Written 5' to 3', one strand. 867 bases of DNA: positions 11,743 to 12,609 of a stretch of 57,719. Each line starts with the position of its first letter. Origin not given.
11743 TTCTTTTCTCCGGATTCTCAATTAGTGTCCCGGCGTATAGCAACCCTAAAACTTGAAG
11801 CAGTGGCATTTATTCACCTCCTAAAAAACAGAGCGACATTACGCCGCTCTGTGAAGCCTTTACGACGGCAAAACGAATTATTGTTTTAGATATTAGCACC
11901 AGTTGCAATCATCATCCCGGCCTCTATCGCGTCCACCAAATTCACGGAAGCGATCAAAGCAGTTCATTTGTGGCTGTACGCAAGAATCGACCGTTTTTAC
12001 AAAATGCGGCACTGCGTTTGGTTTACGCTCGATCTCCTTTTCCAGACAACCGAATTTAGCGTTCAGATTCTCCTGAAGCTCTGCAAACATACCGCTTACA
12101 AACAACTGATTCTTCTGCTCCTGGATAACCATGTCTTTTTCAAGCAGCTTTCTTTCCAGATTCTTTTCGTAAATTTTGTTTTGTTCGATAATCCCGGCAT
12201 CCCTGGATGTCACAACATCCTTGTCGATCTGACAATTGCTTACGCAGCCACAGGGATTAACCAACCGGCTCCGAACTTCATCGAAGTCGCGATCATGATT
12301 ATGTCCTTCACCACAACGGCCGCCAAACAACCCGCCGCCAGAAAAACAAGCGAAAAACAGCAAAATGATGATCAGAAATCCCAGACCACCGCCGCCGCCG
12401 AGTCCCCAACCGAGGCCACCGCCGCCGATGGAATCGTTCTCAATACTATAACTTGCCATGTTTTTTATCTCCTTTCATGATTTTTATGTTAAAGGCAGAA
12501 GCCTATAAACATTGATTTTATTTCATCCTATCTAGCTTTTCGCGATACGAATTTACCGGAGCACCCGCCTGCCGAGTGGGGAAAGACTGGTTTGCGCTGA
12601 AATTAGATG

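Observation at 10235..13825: About 3.6 kb operon of around 12 uncharacterised small proteins wedged against attP: best candidate for a novel lysogen-expressed system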

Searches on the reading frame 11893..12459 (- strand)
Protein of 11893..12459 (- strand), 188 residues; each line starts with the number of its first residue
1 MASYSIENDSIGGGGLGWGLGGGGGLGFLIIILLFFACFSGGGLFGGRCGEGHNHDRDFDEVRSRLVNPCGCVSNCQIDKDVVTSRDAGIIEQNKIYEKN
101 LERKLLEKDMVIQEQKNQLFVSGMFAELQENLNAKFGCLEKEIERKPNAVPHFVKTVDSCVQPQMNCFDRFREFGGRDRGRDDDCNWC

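Call 7: search_protein_families(library=pfam, proteins=[window:11893-12459:-], max_evalue=1)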
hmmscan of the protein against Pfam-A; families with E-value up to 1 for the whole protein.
window:11893-12459:- (188 aa): 0 families

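Call 8: search_protein_families(library=phrogs, proteins=[window:11893-12459:-], max_evalue=0.1)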
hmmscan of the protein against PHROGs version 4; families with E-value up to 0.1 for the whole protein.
window:11893-12459:- (188 aa): 0 families

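Call 10: search_protein_families(library=padloc, proteins=[window:11893-12459:-], max_evalue=0.1)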
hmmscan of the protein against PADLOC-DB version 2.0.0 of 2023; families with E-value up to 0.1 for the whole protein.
window:11893-12459:- (188 aa): 0 families

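Call 11: find_encoding_contigs(protein=window:11893-12459:-, flank=10000, max_places=8)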
Protein window:11893-12459:- (188 aa): 2 contigs read that carry it; 1 place shown.
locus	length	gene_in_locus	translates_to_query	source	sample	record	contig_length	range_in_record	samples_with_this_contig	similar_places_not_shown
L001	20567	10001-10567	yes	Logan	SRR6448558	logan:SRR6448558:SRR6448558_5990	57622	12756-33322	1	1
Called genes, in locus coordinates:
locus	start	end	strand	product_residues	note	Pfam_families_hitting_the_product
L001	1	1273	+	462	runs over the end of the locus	PF01832:Glucosaminidase, PF01520:Amidase_3, PF01473:Choline_bind_1 (faint), PF19127:Choline_bind_3 (faint)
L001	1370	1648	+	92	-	-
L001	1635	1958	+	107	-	-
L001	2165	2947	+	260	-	PF07463:NUMOD4, PF07453:NUMOD1 (faint), PF22083:I-HmuI_NUMOD-like (faint)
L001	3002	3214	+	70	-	-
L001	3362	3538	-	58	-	-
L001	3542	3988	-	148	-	-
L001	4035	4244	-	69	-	-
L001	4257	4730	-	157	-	-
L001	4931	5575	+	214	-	-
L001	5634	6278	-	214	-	PF19092:DUF5780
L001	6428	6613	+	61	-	PF12728:HTH_17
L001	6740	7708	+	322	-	PF10543:ORF6N, PF03374:ANT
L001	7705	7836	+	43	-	-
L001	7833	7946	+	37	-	-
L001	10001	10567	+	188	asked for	-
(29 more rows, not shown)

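Call 13: find_homologous_proteins(query=window:11893-12459:-, max_evalue=0.001)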
Query window:11893-12459:- (188 aa): 30 proteins with E <= 0.001 among 146 candidates.
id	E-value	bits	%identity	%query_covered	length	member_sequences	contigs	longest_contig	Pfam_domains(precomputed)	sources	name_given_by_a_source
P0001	2.0e-118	412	96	100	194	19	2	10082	-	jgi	-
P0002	1.1e-93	331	90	86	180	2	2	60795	-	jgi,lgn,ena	-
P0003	9.6e-85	302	74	89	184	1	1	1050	-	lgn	-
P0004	1.5e-84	301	70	98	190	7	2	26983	-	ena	-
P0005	1.5e-83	298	73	89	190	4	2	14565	-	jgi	-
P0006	2.4e-83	297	73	100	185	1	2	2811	-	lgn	-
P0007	4.1e-83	296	71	89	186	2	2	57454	-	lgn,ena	-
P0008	2.6e-78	281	65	98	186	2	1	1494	-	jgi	-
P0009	2.0e-77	278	66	100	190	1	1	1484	-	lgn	-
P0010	3.3e-77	277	66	100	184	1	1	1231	-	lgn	-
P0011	6.6e-76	273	71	89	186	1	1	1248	-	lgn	-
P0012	3.5e-75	270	67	89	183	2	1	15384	-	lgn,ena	-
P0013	1.7e-73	265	71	74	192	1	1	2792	-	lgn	-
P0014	1.3e-71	259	64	86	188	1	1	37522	-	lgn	-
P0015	2.3e-71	258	70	89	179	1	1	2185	-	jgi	-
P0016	1.6e-70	255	63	93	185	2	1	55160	-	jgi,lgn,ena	-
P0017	1.6e-70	255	74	84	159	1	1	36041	-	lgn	-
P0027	6.2e-61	224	59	100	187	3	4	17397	-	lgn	-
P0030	1.8e-6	46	32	98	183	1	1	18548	-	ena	-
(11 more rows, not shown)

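Call 14: search_protein_families(library=ncbifam, proteins=[window:11893-12459:-], max_evalue=1)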
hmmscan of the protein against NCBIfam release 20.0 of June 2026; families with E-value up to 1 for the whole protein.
window:11893-12459:- (188 aa): 0 families

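Call 15: find_encoding_contigs(protein=P0016, flank=10000, max_places=2)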
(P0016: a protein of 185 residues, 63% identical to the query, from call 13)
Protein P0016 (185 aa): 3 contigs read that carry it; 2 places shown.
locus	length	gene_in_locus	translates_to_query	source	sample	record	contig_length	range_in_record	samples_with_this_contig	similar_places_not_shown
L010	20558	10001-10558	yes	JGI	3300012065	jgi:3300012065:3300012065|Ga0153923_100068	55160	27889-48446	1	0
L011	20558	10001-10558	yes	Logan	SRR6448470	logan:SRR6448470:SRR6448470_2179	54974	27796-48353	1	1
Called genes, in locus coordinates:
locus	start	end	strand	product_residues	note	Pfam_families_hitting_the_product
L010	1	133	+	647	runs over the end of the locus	PF20155:TMP_3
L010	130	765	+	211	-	PF01476:LysM (weak)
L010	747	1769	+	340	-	PF24032:YQBQ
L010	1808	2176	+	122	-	PF10844:DUF2577 (weak)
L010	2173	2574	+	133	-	PF10934:Sheath_initiator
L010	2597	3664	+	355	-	PF26078:Baseplate_J_M, PF26079:Baseplate_J_C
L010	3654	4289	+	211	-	PF10076:Phage_Mu_Gp48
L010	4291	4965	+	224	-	-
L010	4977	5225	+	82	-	-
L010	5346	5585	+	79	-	-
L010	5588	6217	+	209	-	-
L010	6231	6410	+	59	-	-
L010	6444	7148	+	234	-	PF01510:Amidase_2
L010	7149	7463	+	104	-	-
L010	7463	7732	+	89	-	-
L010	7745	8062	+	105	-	-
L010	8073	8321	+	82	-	-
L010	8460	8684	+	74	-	-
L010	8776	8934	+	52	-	-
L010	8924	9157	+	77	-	-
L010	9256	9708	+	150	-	-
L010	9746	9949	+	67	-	-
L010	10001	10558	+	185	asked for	-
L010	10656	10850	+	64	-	-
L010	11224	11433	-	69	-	-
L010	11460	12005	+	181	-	-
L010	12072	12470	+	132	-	PF27000:PH_gly_zipper (weak)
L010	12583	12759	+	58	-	PF12728:HTH_17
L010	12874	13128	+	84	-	-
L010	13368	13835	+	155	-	-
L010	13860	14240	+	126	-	-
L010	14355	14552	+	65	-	-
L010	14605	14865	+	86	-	-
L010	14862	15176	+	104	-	-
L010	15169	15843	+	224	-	PF24906:Zf_WRKY19 (faint), PF19067:DUF5763 (faint)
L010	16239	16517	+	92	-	-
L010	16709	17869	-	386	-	PF00589:Phage_integrase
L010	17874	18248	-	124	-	PF12844:HTH_19, PF13560:HTH_31, PF01381:HTH_3, PF13443:HTH_26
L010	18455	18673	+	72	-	-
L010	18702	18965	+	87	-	-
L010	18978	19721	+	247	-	PF08346:AntA, PF03374:ANT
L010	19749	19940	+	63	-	-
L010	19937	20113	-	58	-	-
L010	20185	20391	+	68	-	-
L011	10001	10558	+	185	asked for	-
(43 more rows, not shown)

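Call 16: find_encoding_contigs(protein=P0030, flank=10000, max_places=2)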
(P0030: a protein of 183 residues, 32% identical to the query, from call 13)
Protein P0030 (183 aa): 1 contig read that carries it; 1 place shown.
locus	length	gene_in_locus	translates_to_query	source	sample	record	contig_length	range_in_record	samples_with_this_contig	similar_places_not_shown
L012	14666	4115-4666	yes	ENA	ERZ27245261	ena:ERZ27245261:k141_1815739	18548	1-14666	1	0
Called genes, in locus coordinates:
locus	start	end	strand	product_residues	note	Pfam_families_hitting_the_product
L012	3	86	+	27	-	?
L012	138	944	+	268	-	PF05257:CHAP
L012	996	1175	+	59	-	-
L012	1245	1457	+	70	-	-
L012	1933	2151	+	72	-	PF13443:HTH_26, PF01381:HTH_3 (weak)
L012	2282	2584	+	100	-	-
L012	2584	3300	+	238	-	PF02498:Bro-N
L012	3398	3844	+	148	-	-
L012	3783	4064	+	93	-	-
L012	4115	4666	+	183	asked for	-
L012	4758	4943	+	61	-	-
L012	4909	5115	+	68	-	-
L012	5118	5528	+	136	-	-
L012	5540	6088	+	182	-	-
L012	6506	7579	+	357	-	PF08867:FRG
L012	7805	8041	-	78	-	PF01381:HTH_3, PF12844:HTH_19, PF13443:HTH_26 (weak)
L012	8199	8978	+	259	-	PF07833:Cu_amine_oxidN1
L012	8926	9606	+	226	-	-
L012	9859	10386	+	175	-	-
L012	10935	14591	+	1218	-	PF22842:Pel9A-like_beta_helix (weak), PF21231:GH141_M, PF00754:F5_F8_type_C, PF22633:F5_F8_type_C_2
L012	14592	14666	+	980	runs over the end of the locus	PF00754:F5_F8_type_C (weak), PF22633:F5_F8_type_C_2 (weak)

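Call 17: find_encoding_contigs(protein=P0027, flank=10000, max_places=3)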
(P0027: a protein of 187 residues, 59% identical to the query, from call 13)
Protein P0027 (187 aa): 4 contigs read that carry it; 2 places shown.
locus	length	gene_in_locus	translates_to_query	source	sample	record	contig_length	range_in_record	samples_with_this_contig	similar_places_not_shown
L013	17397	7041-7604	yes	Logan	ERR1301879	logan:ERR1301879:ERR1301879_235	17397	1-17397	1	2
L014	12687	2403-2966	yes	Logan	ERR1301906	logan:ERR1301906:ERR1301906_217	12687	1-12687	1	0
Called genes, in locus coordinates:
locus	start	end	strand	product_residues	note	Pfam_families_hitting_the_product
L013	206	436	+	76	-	-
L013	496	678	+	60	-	-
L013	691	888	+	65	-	-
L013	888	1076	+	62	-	-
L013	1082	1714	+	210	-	-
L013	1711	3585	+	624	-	PF03175:DNA_pol_B_2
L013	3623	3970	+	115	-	-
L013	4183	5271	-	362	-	PF05894:Podovirus_Gp16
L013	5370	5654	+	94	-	-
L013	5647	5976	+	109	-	-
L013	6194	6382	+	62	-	PF16945:Phage_r1t_holin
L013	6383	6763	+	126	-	-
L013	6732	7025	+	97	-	-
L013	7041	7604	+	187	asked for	-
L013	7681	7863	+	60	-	-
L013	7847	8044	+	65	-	-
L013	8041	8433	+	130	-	-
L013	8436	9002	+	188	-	-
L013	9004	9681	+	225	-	PF00877:NLPC_P60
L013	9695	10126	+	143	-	-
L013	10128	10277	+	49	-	-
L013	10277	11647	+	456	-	PF25622:Phi29_MCP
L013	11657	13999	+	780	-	PF16838:Caud_tail_N, PF20934:phi29_gp9_C, PF18998:Flg_new_2 (weak), PF05257:CHAP (weak)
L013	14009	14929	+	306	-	PF05352:Phage_connector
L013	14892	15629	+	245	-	-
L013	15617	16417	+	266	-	-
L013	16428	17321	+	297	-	-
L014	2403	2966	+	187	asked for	-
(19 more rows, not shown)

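Call 21: search_dna_similar(query=window:11893-12459:-, collection=phages, mode=protein, max_evalue=0.01, max_rows=20)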
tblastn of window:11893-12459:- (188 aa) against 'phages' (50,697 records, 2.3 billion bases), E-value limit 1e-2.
No match.

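Call 40: search_protein_families(library=pfam, proteins=[L012:5118-5528:+, L010:11460-12005:+, L013:8436-9002:+, L010:8460-8684:+, L013:6732-7025:+], max_evalue=1)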
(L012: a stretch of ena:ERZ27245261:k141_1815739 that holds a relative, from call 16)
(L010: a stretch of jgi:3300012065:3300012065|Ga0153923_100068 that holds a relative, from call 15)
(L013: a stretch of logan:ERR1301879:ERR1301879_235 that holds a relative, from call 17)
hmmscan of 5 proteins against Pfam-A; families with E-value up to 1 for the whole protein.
L012:5118-5528:+ (136 aa): 1 family
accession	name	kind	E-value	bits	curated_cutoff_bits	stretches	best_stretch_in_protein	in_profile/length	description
PF11638.13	DnaA_N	-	0.3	11.3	24.6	1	7-31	24-49/65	DnaA N-terminal domain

L010:11460-12005:+ (181 aa): 1 family
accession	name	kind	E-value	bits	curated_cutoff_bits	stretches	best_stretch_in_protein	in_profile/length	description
PF02203.21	TarH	-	0.032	14.6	25.2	1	125-178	77-131/177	Tar ligand binding domain homologue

L013:8436-9002:+ (188 aa): 0 families

L010:8460-8684:+ (74 aa): 2 families
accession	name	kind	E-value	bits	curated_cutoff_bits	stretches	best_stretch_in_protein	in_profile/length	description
PF04545.22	Sigma70_r4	-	3.2e-05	23.8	24.1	1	17-61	4-48/50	Sigma-70, region 4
PF08281.18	Sigma70_r4_2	-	4.8e-05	23.4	25.7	1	17-52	10-45/54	Sigma-70, region 4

L013:6732-7025:+ (97 aa): 2 families
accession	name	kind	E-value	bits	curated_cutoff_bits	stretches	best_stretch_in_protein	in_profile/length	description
PF17673.6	DUF5532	-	0.078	13.5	26.4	1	33-90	28-84/92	Family of unknown function (DUF5532)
PF02861.25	Clp_N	-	0.21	12.2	20.7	1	45-67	30-52/53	Clp amino terminal domain, pathogenicity island component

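Call 66: search_dna_similar(query=L013:8436-9002:+, collection=phages, mode=protein, max_evalue=1, max_rows=30)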
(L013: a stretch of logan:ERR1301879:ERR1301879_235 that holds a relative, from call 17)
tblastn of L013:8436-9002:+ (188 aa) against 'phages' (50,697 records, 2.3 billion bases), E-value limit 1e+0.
No match.

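Call 74: search_protein_families(library=phrogs, proteins=[L012:3398-3844:+, L012:4115-4666:+, L012:5118-5528:+], max_evalue=0.01)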
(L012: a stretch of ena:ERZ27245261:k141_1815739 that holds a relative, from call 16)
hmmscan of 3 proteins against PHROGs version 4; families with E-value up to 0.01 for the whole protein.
L012:3398-3844:+ (148 aa): 1 family
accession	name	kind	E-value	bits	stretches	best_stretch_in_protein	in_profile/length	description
phrog_30912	-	unknown function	0.00058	19.8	1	63-131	129-195/426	-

L012:4115-4666:+ (183 aa): 0 families

L012:5118-5528:+ (136 aa): 0 families

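Call 76: find_encoding_contigs(protein=P0014, flank=7000, max_places=1)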
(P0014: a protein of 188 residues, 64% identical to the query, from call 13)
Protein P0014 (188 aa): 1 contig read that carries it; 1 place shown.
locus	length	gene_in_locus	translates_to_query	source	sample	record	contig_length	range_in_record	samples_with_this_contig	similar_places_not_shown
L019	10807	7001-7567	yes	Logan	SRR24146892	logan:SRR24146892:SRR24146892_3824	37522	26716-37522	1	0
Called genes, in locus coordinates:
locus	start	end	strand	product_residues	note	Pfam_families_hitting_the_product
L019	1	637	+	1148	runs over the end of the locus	-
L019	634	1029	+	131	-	-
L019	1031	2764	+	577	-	-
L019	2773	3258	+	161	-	-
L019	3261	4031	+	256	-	-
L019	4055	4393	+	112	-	PF09682:Phage_holin_6_1 (faint)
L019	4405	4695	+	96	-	-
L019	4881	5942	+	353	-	-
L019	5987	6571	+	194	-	-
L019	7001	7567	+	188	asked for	-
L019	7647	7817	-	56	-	-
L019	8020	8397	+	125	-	-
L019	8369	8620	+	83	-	-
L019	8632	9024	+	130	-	-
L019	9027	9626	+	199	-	-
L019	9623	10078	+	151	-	-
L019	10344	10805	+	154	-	?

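Call 77: find_encoding_contigs(protein=P0017, flank=7000, max_places=1)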
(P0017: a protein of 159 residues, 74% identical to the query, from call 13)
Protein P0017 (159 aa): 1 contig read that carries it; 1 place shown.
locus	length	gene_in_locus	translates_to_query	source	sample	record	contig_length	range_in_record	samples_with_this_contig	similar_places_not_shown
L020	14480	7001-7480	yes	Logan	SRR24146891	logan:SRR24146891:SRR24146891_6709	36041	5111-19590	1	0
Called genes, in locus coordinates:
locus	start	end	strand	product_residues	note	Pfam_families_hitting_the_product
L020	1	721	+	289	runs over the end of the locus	PF22768:SPP1_Dit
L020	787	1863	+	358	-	PF14594:Sipho_Gp37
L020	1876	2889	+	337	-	-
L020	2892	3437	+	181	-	-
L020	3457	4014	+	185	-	PF01551:Peptidase_M23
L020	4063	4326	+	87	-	PF04531:Phage_holin_1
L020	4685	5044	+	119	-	-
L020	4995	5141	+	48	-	-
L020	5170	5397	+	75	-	PF00196:GerE, PF04545:Sigma70_r4 (weak), PF08281:Sigma70_r4_2 (weak)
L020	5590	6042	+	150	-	-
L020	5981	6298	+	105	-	-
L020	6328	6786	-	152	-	-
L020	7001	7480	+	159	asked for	-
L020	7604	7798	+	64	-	-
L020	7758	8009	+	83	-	-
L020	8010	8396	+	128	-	-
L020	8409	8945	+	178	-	-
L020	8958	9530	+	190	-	PF00386:C1q (weak)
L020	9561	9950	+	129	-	-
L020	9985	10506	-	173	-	PF02732:ERCC4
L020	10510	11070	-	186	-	-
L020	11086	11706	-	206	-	-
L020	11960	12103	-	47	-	-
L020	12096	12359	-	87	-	-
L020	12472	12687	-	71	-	-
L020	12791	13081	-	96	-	-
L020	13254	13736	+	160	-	PF19489:SLT_4 (weak), PF01464:SLT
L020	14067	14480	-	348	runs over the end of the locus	-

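Call 78: find_encoding_contigs(protein=P0004, flank=7000, max_places=1)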
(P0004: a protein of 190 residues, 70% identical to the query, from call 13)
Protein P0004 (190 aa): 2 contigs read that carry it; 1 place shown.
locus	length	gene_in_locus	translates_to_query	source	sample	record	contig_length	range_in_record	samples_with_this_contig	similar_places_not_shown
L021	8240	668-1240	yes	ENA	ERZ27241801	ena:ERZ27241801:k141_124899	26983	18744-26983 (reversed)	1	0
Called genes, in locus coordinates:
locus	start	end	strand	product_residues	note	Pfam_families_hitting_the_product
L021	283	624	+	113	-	-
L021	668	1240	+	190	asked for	-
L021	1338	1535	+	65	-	-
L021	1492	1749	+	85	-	-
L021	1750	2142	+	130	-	-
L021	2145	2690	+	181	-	-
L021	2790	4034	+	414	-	PF07833:Cu_amine_oxidN1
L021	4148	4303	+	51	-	PF21983:NikA-like (weak)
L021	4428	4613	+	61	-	-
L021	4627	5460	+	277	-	PF08346:AntA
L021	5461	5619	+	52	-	-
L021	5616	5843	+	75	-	-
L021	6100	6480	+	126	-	-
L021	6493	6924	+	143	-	-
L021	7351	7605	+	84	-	-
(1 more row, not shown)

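Call 88: search_protein_families(library=pfam, proteins=[L020:5170-5397:+, L020:8958-9530:+], max_evalue=0.01)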
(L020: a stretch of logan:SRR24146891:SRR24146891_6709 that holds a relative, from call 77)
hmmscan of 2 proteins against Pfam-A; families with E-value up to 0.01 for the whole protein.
L020:5170-5397:+ (75 aa): 6 families
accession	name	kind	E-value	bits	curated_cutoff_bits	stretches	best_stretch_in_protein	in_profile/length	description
PF00196.25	GerE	-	7.9e-10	38.7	23.5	1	20-64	3-46/57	Bacterial regulatory proteins, luxR family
PF04545.22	Sigma70_r4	-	6.7e-07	29.2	24.1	1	20-63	5-48/50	Sigma-70, region 4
PF08281.18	Sigma70_r4_2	-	2.4e-06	27.5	25.7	1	20-63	11-54/54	Sigma-70, region 4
PF08279.18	HTH_11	-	0.00081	19.7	25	1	39-67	19-47/55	HTH domain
PF04297.20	UPF0122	-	0.0033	18.1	22.7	1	14-62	13-60/101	Putative helix-turn-helix protein, YlxM / p13 like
PF08220.18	HTH_DeoR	-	0.0057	16.8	21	1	40-62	19-41/57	DeoR-like helix-turn-helix domain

L020:8958-9530:+ (190 aa): 2 families
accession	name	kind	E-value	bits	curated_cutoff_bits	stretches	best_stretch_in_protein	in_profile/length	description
PF00386.27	C1q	-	9.8e-06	26.2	23.7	1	70-170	16-108/127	C1q domain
PF18573.7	BclA_C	-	0.003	17.9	38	1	72-160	19-107/128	BclA C-terminal domain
